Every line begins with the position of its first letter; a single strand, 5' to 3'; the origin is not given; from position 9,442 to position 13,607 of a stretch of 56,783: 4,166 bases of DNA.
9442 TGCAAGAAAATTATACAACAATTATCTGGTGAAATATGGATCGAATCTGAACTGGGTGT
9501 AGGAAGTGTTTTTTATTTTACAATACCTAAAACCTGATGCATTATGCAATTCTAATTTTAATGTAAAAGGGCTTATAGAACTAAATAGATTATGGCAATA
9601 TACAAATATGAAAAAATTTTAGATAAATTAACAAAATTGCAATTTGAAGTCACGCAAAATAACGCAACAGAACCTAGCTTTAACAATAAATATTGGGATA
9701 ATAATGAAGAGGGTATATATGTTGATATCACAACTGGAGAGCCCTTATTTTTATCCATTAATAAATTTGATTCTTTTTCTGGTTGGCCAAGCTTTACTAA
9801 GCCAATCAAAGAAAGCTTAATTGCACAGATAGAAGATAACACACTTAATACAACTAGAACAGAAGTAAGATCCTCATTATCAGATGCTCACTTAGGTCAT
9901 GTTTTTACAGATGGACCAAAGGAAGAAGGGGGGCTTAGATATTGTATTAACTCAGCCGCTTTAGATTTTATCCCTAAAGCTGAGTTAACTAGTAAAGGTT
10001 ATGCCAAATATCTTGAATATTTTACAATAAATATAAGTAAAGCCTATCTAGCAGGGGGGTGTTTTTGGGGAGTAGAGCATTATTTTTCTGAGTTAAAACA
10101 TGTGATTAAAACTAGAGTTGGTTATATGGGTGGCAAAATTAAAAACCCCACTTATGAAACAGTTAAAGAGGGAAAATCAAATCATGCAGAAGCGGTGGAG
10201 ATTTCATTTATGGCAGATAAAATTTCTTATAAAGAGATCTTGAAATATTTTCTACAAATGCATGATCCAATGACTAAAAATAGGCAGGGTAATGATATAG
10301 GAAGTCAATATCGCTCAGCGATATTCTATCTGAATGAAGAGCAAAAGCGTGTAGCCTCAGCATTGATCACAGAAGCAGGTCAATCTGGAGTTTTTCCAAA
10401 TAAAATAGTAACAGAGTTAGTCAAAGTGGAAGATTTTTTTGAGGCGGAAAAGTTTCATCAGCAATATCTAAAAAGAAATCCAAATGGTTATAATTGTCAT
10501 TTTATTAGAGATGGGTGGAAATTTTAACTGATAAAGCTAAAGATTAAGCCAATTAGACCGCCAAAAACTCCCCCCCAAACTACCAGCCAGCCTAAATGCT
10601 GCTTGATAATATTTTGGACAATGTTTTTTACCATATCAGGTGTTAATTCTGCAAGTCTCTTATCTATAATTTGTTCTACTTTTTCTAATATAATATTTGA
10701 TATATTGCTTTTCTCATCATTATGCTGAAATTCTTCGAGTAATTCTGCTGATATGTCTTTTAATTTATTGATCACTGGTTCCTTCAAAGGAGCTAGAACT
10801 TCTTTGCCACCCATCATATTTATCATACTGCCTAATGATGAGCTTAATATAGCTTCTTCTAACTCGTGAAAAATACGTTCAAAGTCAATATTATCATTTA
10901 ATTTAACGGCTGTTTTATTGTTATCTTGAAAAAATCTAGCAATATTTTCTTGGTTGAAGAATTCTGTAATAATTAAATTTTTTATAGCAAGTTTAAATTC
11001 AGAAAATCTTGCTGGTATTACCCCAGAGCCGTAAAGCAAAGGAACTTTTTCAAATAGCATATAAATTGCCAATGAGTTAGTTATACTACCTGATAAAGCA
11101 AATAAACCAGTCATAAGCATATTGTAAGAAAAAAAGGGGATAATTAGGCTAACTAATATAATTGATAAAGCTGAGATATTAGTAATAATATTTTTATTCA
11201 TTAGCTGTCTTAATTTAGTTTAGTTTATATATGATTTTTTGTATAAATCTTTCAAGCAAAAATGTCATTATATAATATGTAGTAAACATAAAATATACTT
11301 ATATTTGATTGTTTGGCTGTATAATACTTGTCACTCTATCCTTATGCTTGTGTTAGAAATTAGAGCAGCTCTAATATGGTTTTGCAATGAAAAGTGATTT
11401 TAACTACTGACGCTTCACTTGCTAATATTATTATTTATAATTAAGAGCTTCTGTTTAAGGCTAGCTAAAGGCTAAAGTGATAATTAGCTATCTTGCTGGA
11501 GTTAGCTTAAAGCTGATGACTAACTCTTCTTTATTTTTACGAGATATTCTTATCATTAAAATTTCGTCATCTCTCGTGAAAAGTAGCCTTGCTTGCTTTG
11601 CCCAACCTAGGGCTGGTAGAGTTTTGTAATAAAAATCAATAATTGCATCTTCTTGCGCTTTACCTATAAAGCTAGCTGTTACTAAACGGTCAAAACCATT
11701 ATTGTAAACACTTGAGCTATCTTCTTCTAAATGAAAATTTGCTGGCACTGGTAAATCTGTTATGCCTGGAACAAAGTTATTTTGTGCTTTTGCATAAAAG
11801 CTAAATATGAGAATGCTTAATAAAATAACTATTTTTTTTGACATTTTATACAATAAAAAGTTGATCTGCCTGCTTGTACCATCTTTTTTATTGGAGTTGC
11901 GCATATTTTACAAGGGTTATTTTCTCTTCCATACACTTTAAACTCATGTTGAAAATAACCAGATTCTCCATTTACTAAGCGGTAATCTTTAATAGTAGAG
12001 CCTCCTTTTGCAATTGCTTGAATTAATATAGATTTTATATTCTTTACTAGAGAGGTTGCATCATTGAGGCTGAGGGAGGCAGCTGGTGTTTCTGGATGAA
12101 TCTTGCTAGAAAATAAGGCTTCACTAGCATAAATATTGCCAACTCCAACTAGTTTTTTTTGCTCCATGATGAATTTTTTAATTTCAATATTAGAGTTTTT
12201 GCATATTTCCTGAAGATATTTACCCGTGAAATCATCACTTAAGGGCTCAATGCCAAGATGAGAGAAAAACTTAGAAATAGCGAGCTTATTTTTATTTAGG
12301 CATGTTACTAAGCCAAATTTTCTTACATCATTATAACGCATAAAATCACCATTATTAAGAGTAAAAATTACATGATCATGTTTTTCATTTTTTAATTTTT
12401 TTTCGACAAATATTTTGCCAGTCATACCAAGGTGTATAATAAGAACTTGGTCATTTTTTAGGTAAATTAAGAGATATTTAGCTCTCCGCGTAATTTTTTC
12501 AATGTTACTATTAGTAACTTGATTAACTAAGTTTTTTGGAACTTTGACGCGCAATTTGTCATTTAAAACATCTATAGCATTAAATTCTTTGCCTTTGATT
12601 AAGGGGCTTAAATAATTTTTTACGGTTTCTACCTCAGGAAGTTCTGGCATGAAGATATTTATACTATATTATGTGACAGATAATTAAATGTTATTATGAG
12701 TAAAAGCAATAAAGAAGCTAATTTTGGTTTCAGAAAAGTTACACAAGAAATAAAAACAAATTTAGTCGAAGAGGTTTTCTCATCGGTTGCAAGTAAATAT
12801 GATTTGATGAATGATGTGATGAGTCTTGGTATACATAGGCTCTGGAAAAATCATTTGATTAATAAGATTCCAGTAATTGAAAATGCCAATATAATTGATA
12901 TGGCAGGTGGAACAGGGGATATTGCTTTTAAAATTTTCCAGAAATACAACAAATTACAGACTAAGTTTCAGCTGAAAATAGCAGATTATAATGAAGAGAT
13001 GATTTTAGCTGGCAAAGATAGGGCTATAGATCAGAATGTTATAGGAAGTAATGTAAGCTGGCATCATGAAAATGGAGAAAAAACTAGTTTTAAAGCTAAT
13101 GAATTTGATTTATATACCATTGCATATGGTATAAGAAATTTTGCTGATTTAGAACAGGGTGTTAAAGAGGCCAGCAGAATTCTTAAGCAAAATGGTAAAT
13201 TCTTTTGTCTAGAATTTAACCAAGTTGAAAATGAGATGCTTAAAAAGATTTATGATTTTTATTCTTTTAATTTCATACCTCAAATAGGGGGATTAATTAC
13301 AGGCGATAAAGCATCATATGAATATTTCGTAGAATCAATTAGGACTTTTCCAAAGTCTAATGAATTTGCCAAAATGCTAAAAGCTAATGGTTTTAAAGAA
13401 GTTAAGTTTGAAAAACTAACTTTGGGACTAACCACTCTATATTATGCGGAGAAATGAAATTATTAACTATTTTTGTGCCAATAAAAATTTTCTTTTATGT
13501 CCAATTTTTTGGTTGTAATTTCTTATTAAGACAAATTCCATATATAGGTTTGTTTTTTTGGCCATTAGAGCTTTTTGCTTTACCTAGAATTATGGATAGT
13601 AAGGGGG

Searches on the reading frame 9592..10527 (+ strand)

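Call 16: search_protein_families(library=ncbifam, proteins=[window:9592-10527:+], max_evalue=0.00001)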
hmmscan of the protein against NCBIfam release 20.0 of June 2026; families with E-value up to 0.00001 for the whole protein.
window:9592-10527:+ (311 aa): 6 families
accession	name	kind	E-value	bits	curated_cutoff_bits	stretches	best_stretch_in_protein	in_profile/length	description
NF004042.0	PRK05550.1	equivalog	3.7e-109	364.4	330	1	7-307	5-290/293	bifunctional methionine sulfoxide reductase B/A protein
NF010625.0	PRK14018.1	equivalog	6.1e-105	351.7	522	2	7-142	383-518/521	bifunctional peptide-methionine (S)-S-oxide reductase MsrA/peptide-methionine (R)-S-oxide reductase MsrB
TIGR00401.1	msrA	equivalog_domain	3e-58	196.6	108.1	1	150-302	2-153/153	peptide-methionine (S)-S-oxide reductase MsrA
TIGR00357.1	TIGR00357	equivalog_domain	1.2e-55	187.2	113.05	1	8-137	6-134/134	peptide-methionine (R)-S-oxide reductase MsrB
NF004038.0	PRK05528.1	equivalog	8.2e-29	100.7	200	1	150-305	3-148/157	peptide-methionine (S)-S-oxide reductase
NF004036.0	PRK05508.1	equivalog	1e-21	77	179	1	11-130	4-120/121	methionine-R-sulfoxide reductase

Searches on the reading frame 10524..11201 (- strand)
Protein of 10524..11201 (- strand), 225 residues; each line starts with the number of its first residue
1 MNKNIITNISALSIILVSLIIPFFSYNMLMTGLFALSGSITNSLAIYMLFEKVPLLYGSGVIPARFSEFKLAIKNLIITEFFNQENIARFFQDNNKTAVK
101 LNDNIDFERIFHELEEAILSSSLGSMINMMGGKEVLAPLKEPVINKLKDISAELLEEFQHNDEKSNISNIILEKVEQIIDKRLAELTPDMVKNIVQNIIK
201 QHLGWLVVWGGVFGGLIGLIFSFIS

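Call 16: search_protein_families(library=ncbifam, proteins=[window:10524-11201:-], max_evalue=0.00001)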
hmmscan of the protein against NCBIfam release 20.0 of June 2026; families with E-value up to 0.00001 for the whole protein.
window:10524-11201:- (225 aa): 0 families

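Call 29: search_protein_families(library=pfam, proteins=[window:10524-11201:-], max_evalue=0.01)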
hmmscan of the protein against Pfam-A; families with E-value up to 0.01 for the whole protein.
window:10524-11201:- (225 aa): 1 family
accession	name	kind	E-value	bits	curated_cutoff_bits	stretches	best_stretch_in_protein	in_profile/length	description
PF04286.17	DUF445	-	2.4e-11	44.6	33.8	2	166-224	303-364/368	Protein of unknown function (DUF445)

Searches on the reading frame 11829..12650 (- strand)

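Call 16: search_protein_families(library=ncbifam, proteins=[window:11829-12650:-], max_evalue=0.00001)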
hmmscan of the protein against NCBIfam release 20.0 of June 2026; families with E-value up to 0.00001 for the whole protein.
window:11829-12650:- (273 aa): 7 families
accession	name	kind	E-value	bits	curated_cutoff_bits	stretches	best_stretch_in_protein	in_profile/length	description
NF002211.1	PRK01103.1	equivalog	1.2e-102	343.1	212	1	1-272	1-274/274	bifunctional DNA-formamidopyrimidine glycosylase/DNA-(apurinic or apyrimidinic site) lyase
TIGR00577.1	fpg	equivalog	2.3e-93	312.5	203.3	1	1-271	1-276/276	DNA-formamidopyrimidine glycosylase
NF010551.0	PRK13945.1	equivalog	5.1e-68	229.5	348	1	1-272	1-282/282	DNA-formamidopyrimidine glycosylase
NF011386.0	PRK14811.1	equivalog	6e-68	229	414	1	1-272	1-263/269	DNA-formamidopyrimidine glycosylase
NF011385.0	PRK14810.1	equivalog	4.9e-67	226.2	423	1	1-272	1-272/272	DNA-formamidopyrimidine glycosylase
NF040775.1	endonuc_Nei2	equivalog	9.7e-25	87.5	400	1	33-272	26-252/252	endonuclease VIII Nei2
NF007763.0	PRK10445.1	equivalog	2.9e-24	85.9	252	1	1-272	1-263/263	endonuclease VIII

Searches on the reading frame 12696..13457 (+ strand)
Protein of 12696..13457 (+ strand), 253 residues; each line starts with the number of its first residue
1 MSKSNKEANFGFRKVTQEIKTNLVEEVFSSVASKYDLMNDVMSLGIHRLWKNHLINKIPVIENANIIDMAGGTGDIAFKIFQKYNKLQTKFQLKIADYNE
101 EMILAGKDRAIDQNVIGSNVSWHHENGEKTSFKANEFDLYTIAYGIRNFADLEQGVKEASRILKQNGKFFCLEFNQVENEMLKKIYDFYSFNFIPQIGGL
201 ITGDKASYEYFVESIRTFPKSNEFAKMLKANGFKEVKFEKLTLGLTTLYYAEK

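Call 16: search_protein_families(library=ncbifam, proteins=[window:12696-13457:+], max_evalue=0.00001)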
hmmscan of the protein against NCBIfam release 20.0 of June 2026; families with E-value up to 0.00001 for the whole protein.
window:12696-13457:+ (253 aa): 11 families
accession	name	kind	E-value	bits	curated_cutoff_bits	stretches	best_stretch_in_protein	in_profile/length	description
NF001242.0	PRK00216.1-3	equivalog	1.7e-90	302.9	351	1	2-249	8-253/258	bifunctional demethylmenaquinone methyltransferase/2-methoxy-6-polyprenyl-1,4-benzoquinol methylase UbiE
TIGR01934.1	MenG_MenH_UbiE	subfamily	3.1e-74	249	158.35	1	24-253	1-223/223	ubiquinone/menaquinone biosynthesis methyltransferase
NF001240.0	PRK00216.1-1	equivalog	2.2e-69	233.3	378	1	3-250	4-247/251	bifunctional demethylmenaquinone methyltransferase/2-methoxy-6-polyprenyl-1,4-benzoquinol methylase UbiE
NF001244.0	PRK00216.1-5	equivalog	3.3e-62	209.8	216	1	18-253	4-235/236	bifunctional demethylmenaquinone methyltransferase/2-methoxy-6-polyprenyl-1,4-benzoquinol methylase UbiE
NF052510.1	methyltran_MpqE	exception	8.4e-62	208.6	335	1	20-252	4-233/234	methyl-plastoquinone biosynthesis methyltransferase MpqE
NF001241.0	PRK00216.1-2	equivalog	3e-41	141.5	327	1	21-252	10-228/231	demethylmenaquinone methyltransferase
NF001243.0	PRK00216.1-4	equivalog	2.9e-39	134.8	235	1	17-249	2-229/237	demethylmenaquinone methyltransferase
TIGR02752.1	MenG_heptapren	equivalog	8.7e-38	130.1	419.85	1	20-249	3-227/231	demethylmenaquinone methyltransferase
NF004452.0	PRK05785.1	equivalog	6.1e-15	55.3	207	1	20-252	7-223/228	hypothetical protein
TIGR02072.1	BioC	equivalog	3.2e-09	37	184.95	1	28-240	2-207/244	malonyl-ACP O-methyltransferase BioC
NF043040.1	corrin_prot_MT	hypoth_equivalog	4.1e-08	32.9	180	1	30-173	10-149/216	corrinoid protein-associated methyltransferase CpaM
